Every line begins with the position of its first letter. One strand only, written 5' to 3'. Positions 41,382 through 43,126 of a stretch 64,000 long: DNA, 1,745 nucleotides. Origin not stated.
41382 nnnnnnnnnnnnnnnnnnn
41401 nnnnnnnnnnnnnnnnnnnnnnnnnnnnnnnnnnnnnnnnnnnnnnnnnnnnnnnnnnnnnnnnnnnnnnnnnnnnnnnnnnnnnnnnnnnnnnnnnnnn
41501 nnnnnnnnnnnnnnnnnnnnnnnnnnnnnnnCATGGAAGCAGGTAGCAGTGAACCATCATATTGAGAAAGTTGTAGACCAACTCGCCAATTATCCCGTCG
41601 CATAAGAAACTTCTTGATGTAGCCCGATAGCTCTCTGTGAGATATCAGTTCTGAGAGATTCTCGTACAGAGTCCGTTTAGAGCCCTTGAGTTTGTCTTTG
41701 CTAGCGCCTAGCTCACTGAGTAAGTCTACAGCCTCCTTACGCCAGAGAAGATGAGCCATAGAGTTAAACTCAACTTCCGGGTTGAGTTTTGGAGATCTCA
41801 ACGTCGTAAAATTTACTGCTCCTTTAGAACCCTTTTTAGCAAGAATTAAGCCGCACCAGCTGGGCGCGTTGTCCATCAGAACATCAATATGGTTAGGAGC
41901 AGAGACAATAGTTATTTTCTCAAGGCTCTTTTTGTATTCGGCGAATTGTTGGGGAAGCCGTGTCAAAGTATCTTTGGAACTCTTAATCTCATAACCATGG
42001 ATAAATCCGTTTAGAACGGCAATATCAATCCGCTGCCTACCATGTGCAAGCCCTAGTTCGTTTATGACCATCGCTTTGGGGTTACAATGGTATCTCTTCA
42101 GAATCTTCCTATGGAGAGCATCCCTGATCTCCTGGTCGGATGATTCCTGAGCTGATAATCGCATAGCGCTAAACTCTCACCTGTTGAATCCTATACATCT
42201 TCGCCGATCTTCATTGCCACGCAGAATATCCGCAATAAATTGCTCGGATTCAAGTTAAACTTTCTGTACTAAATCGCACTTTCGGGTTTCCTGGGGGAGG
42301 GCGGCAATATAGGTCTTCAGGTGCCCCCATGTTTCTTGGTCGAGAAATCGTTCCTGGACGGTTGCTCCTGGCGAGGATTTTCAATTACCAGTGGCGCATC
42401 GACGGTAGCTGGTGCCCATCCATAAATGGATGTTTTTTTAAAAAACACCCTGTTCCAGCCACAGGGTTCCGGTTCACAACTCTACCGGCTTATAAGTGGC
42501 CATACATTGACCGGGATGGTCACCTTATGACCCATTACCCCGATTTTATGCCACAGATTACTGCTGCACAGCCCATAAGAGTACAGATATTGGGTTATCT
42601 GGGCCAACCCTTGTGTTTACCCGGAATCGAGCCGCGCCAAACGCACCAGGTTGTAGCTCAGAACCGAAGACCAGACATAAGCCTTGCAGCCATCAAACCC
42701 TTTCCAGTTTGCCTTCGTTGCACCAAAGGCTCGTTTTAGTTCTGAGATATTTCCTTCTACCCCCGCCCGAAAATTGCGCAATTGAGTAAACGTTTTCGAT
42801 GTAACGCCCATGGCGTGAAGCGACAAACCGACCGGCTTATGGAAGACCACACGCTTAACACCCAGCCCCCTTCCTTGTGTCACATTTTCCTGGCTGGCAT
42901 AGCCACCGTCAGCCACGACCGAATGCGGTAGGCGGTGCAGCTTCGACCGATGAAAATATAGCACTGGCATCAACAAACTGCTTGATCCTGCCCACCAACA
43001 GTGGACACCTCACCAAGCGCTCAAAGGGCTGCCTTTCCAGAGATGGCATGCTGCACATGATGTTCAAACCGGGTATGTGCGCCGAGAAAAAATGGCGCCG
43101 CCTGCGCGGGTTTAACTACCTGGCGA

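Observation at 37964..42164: Low-GC island with an NTase / HTH-M78 peptidase / Beta-protein operon plus a convergent sce7726-like nuclease-fold gene: candidate undescribed anti-phage system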

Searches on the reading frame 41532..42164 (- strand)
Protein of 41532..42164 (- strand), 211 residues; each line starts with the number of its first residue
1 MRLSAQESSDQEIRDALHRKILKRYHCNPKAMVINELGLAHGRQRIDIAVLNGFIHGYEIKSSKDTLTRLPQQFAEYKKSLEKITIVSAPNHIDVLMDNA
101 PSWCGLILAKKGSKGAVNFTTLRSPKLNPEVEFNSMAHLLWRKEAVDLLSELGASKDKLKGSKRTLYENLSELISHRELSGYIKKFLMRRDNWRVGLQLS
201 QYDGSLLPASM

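Call 3: search_protein_families(library=pfam, proteins=[window:41532-42164:-], max_evalue=0.01)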
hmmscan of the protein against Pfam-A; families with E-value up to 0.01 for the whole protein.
window:41532-42164:- (211 aa): 0 families

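Call 4: search_protein_families(library=ncbifam, proteins=[window:41532-42164:-], max_evalue=0.01)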
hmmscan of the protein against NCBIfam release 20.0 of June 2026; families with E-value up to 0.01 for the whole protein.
window:41532-42164:- (211 aa): 1 family
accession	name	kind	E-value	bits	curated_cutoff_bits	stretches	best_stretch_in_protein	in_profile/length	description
NF033832.1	sce7726_fam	subfamily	6.9e-46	156.5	70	1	9-191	2-183/184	sce7726 family protein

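Call 5: search_protein_families(library=padloc, proteins=[window:41532-42164:-], max_evalue=0.01)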
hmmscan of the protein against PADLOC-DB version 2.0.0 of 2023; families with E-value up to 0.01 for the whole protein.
window:41532-42164:- (211 aa): 1 family
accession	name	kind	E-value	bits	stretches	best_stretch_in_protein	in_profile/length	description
PDLC02989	cll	-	1.6e-27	94.9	1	9-179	6-172/265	-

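Call 7: search_protein_families(library=phrogs, proteins=[window:41532-42164:-], max_evalue=0.01)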
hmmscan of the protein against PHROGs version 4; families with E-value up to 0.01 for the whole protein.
window:41532-42164:- (211 aa): 3 families
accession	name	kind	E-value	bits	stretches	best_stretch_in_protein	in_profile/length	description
phrog_984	-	unknown function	3.7e-34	119.5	1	6-192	3-213/230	-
phrog_2776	-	unknown function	6.3e-05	23.8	1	5-165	6-166/181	-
phrog_5429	-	DNA, RNA and nucleotide metabolism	0.00046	21.1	1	43-112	49-125/176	DNA repair protein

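Call 56: search_solved_structures(query=A5, max_evalue=10, show_alignments=2)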
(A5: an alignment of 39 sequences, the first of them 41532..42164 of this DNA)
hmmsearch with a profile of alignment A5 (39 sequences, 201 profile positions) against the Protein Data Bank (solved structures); distinct sequences matched with E-value up to 10: 2.
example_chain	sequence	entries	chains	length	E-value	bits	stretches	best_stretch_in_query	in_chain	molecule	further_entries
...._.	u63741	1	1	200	0.15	15.1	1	13-126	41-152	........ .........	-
4r6y_A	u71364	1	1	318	1.6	11.8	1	104-174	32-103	Putative 2-aminoethylphosphonate-binding periplasmic protein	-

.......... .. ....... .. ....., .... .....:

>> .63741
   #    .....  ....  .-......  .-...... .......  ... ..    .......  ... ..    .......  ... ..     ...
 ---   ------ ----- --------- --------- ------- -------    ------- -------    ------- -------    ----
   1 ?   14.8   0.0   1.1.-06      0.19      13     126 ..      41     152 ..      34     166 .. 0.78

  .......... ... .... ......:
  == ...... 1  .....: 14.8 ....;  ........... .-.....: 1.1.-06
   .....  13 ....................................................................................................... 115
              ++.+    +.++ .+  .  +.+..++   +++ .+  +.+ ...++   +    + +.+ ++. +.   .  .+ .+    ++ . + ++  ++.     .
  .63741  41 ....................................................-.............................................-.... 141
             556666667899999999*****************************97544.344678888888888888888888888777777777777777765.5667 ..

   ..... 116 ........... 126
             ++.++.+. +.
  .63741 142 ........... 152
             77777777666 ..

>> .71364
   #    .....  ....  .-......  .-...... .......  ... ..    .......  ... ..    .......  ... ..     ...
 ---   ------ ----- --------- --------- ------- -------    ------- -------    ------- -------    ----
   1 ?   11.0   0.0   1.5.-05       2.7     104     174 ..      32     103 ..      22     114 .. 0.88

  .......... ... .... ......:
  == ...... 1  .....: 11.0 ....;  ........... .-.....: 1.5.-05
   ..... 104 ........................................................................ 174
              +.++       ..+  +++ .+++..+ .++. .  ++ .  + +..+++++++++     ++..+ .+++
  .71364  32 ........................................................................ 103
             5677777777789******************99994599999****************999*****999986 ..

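Call 61: find_homologous_proteins(query=window:41532-42164:-, max_evalue=0.001)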
Query window:41532-42164:- (211 aa): 586 proteins with E <= 0.001 among 739 candidates; the best 120 are listed.
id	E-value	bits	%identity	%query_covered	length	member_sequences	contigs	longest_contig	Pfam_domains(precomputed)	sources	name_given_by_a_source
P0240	1.1e-134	465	100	100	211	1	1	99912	PF26915.1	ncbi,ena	-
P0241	1.4e-110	386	82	100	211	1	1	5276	PF26915.1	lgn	-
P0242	1.9e-101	356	74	100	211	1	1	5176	PF26915.1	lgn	-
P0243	1.4e-95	337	71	100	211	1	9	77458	PF26915.1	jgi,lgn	jgi:hypothetical protein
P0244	2.1e-77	278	65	96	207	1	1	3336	PF26915.1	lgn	-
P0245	2.0e-76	275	61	96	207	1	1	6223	PF26915.1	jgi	jgi:hypothetical protein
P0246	1.7e-75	272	60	96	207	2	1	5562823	PF26915.1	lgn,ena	-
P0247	1.9e-73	265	61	93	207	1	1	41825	PF26915.1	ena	-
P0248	2.3e-72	261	61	92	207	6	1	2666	PF26915.1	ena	-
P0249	1.0e-71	259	61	93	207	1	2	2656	PF26915.1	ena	-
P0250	1.6e-69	252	57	97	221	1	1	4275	PF26915.1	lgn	-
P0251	2.0e-69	252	59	93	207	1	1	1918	PF26915.1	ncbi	-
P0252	4.9e-68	247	60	93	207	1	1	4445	PF26915.1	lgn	-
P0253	1.8e-67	245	57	93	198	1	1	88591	PF26915.1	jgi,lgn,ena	-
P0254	2.3e-67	245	57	92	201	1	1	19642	PF26915.1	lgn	-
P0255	2.6e-66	242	58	91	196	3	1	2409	PF26915.1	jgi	jgi:hypothetical protein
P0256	9.3e-66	240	58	94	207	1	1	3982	PF26915.1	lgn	-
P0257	9.8e-66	240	56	91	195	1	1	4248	PF26915.1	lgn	-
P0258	1.9e-65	239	56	91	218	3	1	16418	PF26915.1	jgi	-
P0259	2.4e-65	238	58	90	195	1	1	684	PF26915.1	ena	-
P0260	3.3e-65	238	57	94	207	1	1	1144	PF26915.1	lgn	-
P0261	3.7e-64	234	54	91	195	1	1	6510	PF26915.1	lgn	-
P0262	4.5e-64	234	56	91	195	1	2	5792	PF26915.1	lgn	-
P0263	7.6e-64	233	53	99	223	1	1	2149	PF26915.1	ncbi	-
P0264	8.4e-64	233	56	90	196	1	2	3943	PF26915.1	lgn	-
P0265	1.7e-63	232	55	91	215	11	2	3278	PF26915.1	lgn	-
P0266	1.9e-63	232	51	98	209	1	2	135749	PF26915.1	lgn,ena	-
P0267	1.9e-63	232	54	91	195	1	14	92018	PF26915.1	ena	-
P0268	2.3e-63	232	53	91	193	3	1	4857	PF26915.1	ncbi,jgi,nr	ncbi:MAG: sce7726 family protein [Gammaproteobacteria bacterium]|nr:sce7726 family protein [Gammapro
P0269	2.5e-63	232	53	97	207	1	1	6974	PF26915.1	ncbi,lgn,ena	-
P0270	2.9e-63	232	54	91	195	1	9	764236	PF26915.1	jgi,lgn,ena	-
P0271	4.3e-63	231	55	91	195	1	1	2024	PF26915.1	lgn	-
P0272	4.7e-63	231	55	91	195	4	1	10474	PF26915.1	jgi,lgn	jgi:hypothetical protein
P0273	5.0e-63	231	54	91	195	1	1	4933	PF26915.1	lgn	-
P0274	5.6e-63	231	54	91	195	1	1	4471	PF26915.1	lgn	-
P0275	6.4e-63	230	54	91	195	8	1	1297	PF26915.1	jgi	jgi:hypothetical protein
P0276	6.8e-63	230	54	91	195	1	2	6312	PF26915.1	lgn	-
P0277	7.0e-63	230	55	91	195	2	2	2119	PF26915.1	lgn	-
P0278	9.0e-63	230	54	91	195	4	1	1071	PF26915.1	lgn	-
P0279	1.2e-62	230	54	91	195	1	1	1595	PF26915.1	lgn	-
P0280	2.3e-62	229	54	97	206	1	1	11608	PF26915.1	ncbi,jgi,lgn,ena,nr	ncbi:MAG: sce7726 family protein [Gammaproteobacteria bacterium]|nr:sce7726 family protein [Gammapro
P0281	5.6e-62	227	53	91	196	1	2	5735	PF26915.1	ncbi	-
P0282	6.5e-62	227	52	91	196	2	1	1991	PF26915.1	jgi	-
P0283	8.0e-62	227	55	91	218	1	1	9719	PF26915.1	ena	-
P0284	1.1e-61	226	53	91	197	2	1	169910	PF26915.1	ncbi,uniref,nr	ncbi:sce7726 family protein [Rheinheimera nanhaiensis]|uniref:sce7726 family protein n=1 Tax=Rheinhe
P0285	1.3e-61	226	55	91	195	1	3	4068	PF26915.1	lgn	-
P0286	1.8e-61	226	53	91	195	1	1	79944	PF26915.1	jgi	jgi:hypothetical protein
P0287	2.2e-61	225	55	90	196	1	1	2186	PF26915.1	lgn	-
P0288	4.4e-61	224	54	90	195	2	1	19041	PF26915.1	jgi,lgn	jgi:hypothetical protein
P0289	4.6e-61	224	53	91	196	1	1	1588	PF26915.1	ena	-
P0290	4.8e-61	224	53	91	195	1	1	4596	PF26915.1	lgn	-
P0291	4.9e-61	224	54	92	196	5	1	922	PF26915.1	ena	-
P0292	1.0e-60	223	54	91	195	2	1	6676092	PF26915.1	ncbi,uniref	ncbi:sce7726 family protein [Pseudomonas solani]|uniref:sce7726 family protein n=1 Tax=Pseudomonas s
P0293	1.0e-60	223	54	93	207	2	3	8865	PF26915.1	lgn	-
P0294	2.7e-60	222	52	94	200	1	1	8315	PF26915.1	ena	-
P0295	3.5e-60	222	53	91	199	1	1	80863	PF26915.1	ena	-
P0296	3.7e-60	221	53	93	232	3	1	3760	PF26915.1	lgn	-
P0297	4.0e-60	221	52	94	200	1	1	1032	PF26915.1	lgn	-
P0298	5.5e-60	221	53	90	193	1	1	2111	PF26915.1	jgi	jgi:hypothetical protein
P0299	9.5e-60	220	49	94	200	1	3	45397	PF26915.1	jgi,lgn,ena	jgi:hypothetical protein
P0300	1.2e-59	220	53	91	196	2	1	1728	PF26915.1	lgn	-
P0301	1.5e-59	219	53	90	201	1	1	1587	PF26915.1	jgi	jgi:hypothetical protein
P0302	1.6e-59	219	52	91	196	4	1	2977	PF26915.1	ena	-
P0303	1.8e-59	219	54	89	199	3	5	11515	PF26915.1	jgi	-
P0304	2.7e-59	219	50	91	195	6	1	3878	PF26915.1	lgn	-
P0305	3.0e-59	218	51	91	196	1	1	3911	PF26915.1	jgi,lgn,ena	-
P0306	4.7e-59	218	53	91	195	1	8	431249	PF26915.1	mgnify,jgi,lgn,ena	mgnify:CR=1 FL=1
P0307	7.4e-59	217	52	91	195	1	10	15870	PF26915.1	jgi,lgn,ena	jgi:hypothetical protein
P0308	1.6e-58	216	53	94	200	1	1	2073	PF26915.1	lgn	-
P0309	1.9e-58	216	52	90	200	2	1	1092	PF26915.1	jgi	jgi:hypothetical protein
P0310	2.1e-58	216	52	92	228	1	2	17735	PF26915.1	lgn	-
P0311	2.2e-58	216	50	91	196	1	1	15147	PF26915.1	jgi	-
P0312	2.6e-58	215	52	91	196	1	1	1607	PF26915.1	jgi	jgi:hypothetical protein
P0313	2.6e-58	215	51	91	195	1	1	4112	PF26915.1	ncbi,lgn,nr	ncbi:MAG: sce7726 family protein [Methyloprofundus sp.]|nr:sce7726 family protein [Methyloprofundus 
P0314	2.6e-58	215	52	91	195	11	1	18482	PF26915.1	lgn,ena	-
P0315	4.1e-58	215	51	91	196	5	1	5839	PF26915.1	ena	-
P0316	4.1e-58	215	53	89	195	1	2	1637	PF26915.1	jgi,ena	-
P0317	9.5e-58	214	52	91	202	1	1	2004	PF26915.1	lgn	-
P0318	1.0e-57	214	53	90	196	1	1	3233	PF26915.1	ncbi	-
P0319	1.1e-57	213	50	98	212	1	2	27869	PF26915.1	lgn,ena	-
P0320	1.7e-57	213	48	94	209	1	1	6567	PF26915.1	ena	-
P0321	2.1e-57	212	53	89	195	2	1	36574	PF26915.1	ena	-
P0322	2.1e-57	212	53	91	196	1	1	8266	PF26915.1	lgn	-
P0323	3.8e-57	212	51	93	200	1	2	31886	PF26915.1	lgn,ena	-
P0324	4.9e-57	211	50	91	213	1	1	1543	PF26915.1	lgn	-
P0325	5.8e-57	211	52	89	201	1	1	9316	PF26915.1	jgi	-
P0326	1.1e-56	210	51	89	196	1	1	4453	PF26915.1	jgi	jgi:hypothetical protein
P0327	1.7e-56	209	51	90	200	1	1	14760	PF26915.1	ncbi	-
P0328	3.4e-56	208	50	91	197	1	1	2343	PF26915.1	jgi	-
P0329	4.1e-56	208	56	79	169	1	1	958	PF26915.1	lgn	-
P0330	4.5e-56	208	51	90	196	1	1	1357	PF26915.1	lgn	-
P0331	5.0e-56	208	52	91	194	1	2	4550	PF26915.1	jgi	-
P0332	1.9e-55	206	51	94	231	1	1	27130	PF26915.1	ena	-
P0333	2.0e-55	206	48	92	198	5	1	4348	PF26915.1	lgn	-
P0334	2.1e-55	206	53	91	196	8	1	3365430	PF26915.1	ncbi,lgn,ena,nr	ncbi:hypothetical protein A134_10290 [Vibrio crassostreae 9CS106]|nr:hypothetical protein A134_10290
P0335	2.2e-55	206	49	94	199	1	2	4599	PF26915.1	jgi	jgi:hypothetical protein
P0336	2.3e-55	206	49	89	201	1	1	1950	PF26915.1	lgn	-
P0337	2.6e-55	206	49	89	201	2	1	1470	PF26915.1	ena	-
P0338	2.6e-55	206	49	89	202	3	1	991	PF26915.1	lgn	-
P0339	3.2e-55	205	50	90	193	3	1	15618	PF26915.1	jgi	jgi:hypothetical protein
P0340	4.8e-55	205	48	93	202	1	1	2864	PF26915.1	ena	-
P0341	6.1e-55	204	49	88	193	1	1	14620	PF26915.1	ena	-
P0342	1.0e-54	204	49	89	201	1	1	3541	PF26915.1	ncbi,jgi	jgi:hypothetical protein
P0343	1.1e-54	204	50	89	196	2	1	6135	PF26915.1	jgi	jgi:hypothetical protein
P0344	1.2e-54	203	51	91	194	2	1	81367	PF26915.1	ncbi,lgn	-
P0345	1.5e-54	203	49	93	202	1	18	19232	PF26915.1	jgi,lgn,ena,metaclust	metaclust:\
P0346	1.7e-54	203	50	89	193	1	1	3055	PF26915.1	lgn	-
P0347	1.8e-54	203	48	93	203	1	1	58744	PF26915.1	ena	-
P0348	1.8e-54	203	49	89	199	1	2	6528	PF26915.1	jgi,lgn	-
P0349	2.4e-54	202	49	91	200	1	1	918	PF26915.1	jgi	jgi:hypothetical protein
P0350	2.6e-54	202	50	89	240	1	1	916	PF26915.1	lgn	-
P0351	2.6e-54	202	50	89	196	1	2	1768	PF26915.1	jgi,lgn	jgi:hypothetical protein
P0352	3.1e-54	202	47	93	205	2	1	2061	PF26915.1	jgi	jgi:hypothetical protein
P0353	3.4e-54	202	50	89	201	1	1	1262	PF26915.1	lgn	-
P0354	3.5e-54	202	50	89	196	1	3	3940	PF26915.1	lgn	-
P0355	4.0e-54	202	46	91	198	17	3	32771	PF26915.1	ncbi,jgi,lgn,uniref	ncbi:sce7726 family protein [Pseudophaeobacter sp. C1-32P7]|jgi:hypothetical protein|uniref:sce7726 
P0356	4.2e-54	202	49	89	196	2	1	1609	PF26915.1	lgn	-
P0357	4.4e-54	202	49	89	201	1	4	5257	PF26915.1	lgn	-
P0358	4.5e-54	202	49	89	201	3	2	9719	PF26915.1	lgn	-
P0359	4.8e-54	202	49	89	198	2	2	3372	PF26915.1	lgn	-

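Call 73: predict_structure(alignment_id=A8)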
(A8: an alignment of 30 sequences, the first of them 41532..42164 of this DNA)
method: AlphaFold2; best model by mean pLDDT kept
length: 211 residues; sequences in the alignment: 30
mean_pLDDT: 89.4   pTM: 0.84
mean pLDDT of the five models: 89.4, 89.1, 88.5, 88.5, 88.2
residues with pLDDT >= 90: 171; 70-90: 15; 50-70: 6; < 50: 19
segments of 3 or more residues with pLDDT < 50: 195-211
pLDDT, mean of each block of 10 residues (from residue 1): 74 96 92 92 92 96 95 95 98 97 98 94 98 96 97 96 96 96 92 54 42 34
secondary structure, 60 per line:
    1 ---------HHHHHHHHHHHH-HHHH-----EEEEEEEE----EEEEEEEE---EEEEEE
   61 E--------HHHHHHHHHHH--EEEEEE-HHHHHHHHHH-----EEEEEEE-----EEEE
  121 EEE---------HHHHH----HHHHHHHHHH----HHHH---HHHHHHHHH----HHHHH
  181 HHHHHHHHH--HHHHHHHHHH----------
elements in order: H10-21 H23-26 E32-39 E44-51 E55-61 H70-80 E83-88 H90-99 E105-111 E117-123 H133-137 H142-151 H156-159 H163-171 H176-189 H192-201

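Call 77: fold_search(model_id=the predicted structure, library=pdb)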
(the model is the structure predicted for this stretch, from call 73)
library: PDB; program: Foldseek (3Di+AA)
matches with E <= 10: 417; with E <= 0.001: 1
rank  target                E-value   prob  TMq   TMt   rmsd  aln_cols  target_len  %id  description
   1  3dnx                  2.1e-04  1.00  0.43  0.58  10.0       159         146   16  SPO1766 protein of unknown function from Silicibacter pomeroyi. (released 2008-09-02)
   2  4dav_A                1.1e-01  0.80  0.35  0.32   5.9       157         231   14  The structure of Pyrococcus Furiosus SfsA in complex with DNA (released 2014-10-01)
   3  6p4o_D                1.5e-01  0.66  0.27  0.13   4.2        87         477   17  Complex of XPB helicase with Bax1 endonuclease from Sulfurisphaera tokodaii at 3.15 Angstroms resolution (released 2020-06-03)
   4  2zyz_A                1.6e-01  0.13  0.17  0.28   9.9       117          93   14  Pyrobaculum aerophilum splicing endonuclease (released 2009-06-23)
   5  2zyz_C                1.8e-01  0.14  0.18  0.28   9.6       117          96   14  Pyrobaculum aerophilum splicing endonuclease (released 2009-06-23)
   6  7lgn_B                2.5e-01  0.14  0.14  0.05  14.4       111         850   13  Cyanophycin synthetase 1 from T. morbirosei (released 2021-08-18)
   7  2bgw_A                2.7e-01  0.23  0.29  0.28  12.4       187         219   14  XPF from Aeropyrum pernix, complex with DNA (released 2005-02-23)
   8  2ot9                  2.7e-01  0.21  0.25  0.29  11.2       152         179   10  Crystal structure of YaeQ protein from Pseudomonas syringae (released 2007-03-13)
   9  7lo5_B                3.0e-01  0.15  0.24  0.07  12.8       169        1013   12  cryoEM structure DrdV-DNA complex (released 2021-03-17)
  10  7lgn_A                4.1e-01  0.11  0.14  0.05  13.2       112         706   11  Cyanophycin synthetase 1 from T. morbirosei (released 2021-08-18)
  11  6jwh                  4.1e-01  0.04  0.11  0.06  18.1       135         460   15  Yeast Npl4 zinc finger, MPN and CTD domains (released 2019-12-25)
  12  5cw3_C                4.1e-01  0.04  0.13  0.12  18.3       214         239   10  Structure of CfBRCC36-CfKIAA0157 complex (Zn Edge) (released 2015-09-16)
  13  7zrz_AP1              4.3e-01  0.16  0.23  0.26   7.8       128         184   17  Structure of the human tRNA splicing endonuclease defines substrate recognition (released 2023-05-17)
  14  6xk2_C                4.6e-01  0.05  0.13  0.10  14.3       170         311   14  Crystal structure of Ribokinase from Cryptococcus neoformans var. grubii serotype A in complex with ADP (released 2020-07-15)
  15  3ego_A                4.9e-01  0.11  0.20  0.15  16.9       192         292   12  Crystal structure of Probable 2-dehydropantoate 2-reductase panE from Bacillus Subtilis (released 2008-09-30)
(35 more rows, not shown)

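Call 104: fold_search(model_id=the predicted structure, library=viral)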
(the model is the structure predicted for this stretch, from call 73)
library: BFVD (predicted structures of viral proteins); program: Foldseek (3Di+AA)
matches with E <= 10: 517; with E <= 0.001: 13
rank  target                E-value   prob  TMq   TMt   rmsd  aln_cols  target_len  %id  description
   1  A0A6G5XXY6            1.2e-13  1.00  0.74  0.61   6.1       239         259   18  (no name in the UniProt tables at hand)
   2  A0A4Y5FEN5            1.1e-12  1.00  0.69  0.69   3.7       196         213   17  Uncharacterized protein [Lactobacillus phage 521B]
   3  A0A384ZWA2            1.1e-05  1.00  0.44  0.60   6.5       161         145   19  Putative MmcB-like DNA repair protein [Dickeya phage vB_DsoM_JA13]
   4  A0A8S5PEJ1            2.3e-05  1.00  0.39  0.39  21.0       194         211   18  DNA repair protein [Siphoviridae sp. cthL03]
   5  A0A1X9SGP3            2.8e-05  1.00  0.41  0.45   5.7       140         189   20  (no name in the UniProt tables at hand)
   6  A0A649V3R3            3.1e-05  1.00  0.43  0.35   8.5       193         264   11  (no name in the UniProt tables at hand)
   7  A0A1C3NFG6            3.6e-05  1.00  0.44  0.36  19.1       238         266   18  (no name in the UniProt tables at hand)
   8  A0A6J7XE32            5.8e-05  1.00  0.44  0.39  11.0       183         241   16  Uncharacterized protein [uncultured Caudovirales phage]
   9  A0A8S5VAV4            1.0e-04  1.00  0.42  0.45  13.6       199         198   14  DNA repair protein [Siphoviridae sp. ct0vA12]
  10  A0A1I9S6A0            1.1e-04  1.00  0.34  0.53  11.9       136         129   18  (no name in the UniProt tables at hand)
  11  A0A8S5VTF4            1.1e-04  1.00  0.41  0.42   9.9       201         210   13  Uncharacterized protein [Ackermannviridae sp.]
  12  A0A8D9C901            1.8e-04  1.00  0.40  0.39   7.6       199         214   14  Gp1.5 [uncultured marine phage]
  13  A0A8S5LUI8            5.5e-04  1.00  0.43  0.58   3.0       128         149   12  DNA repair protein MmcB-like [Podoviridae sp. ctrub15]
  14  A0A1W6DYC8            1.5e-03  0.99  0.41  0.44  13.8       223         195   12  Uncharacterized protein [Aeromonas phage phiA8-29]
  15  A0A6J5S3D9            2.3e-03  1.00  0.43  0.51  10.6       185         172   14  Uncharacterized protein [uncultured Caudovirales phage]
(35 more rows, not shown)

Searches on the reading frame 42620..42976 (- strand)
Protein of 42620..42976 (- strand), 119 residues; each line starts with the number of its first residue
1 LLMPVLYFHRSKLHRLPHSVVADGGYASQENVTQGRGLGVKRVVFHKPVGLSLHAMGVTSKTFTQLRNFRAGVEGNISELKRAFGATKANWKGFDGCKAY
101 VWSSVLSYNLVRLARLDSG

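Call 3: search_protein_families(library=pfam, proteins=[window:42620-42976:-], max_evalue=0.01)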
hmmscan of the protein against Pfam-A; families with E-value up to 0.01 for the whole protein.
window:42620-42976:- (119 aa): 2 families
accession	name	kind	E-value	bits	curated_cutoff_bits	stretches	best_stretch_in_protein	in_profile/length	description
PF01609.27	DDE_Tnp_1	-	5.5e-09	36.5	23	1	15-110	74-200/200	Transposase DDE domain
PF13751.12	DDE_Tnp_1_6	-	0.00016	22.4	25.1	1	58-113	68-124/125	Transposase DDE domain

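Call 4: search_protein_families(library=ncbifam, proteins=[window:42620-42976:-], max_evalue=0.01)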
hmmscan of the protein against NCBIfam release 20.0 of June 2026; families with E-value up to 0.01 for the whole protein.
window:42620-42976:- (119 aa): 6 families
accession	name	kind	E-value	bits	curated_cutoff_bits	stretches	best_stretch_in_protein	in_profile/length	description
NF033593.1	transpos_ISNCY_1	equivalog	1.8e-32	112.6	325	1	2-115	330-444/444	ISNCY family transposase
NF033551.1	transpos_IS1182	equivalog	1.1e-08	34.4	270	1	60-116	431-488/488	IS1182 family transposase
NF033578.1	transpos_IS5_1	equivalog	1e-07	31.5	275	1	13-115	324-418/419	IS5 family transposase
NF033539.1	transpos_IS1380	equivalog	1.7e-05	23.6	180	1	53-117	312-378/419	IS1380 family transposase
NF033581.1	transpos_IS5_4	equivalog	0.00016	21.2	140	1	15-110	190-284/285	IS5 family transposase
NF033520.1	transpos_IS982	equivalog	0.00024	20.8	130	1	18-111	153-242/243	IS982 family transposase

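Call 5: search_protein_families(library=padloc, proteins=[window:42620-42976:-], max_evalue=0.01)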
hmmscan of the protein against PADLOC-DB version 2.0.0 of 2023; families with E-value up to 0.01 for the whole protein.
window:42620-42976:- (119 aa): 0 families
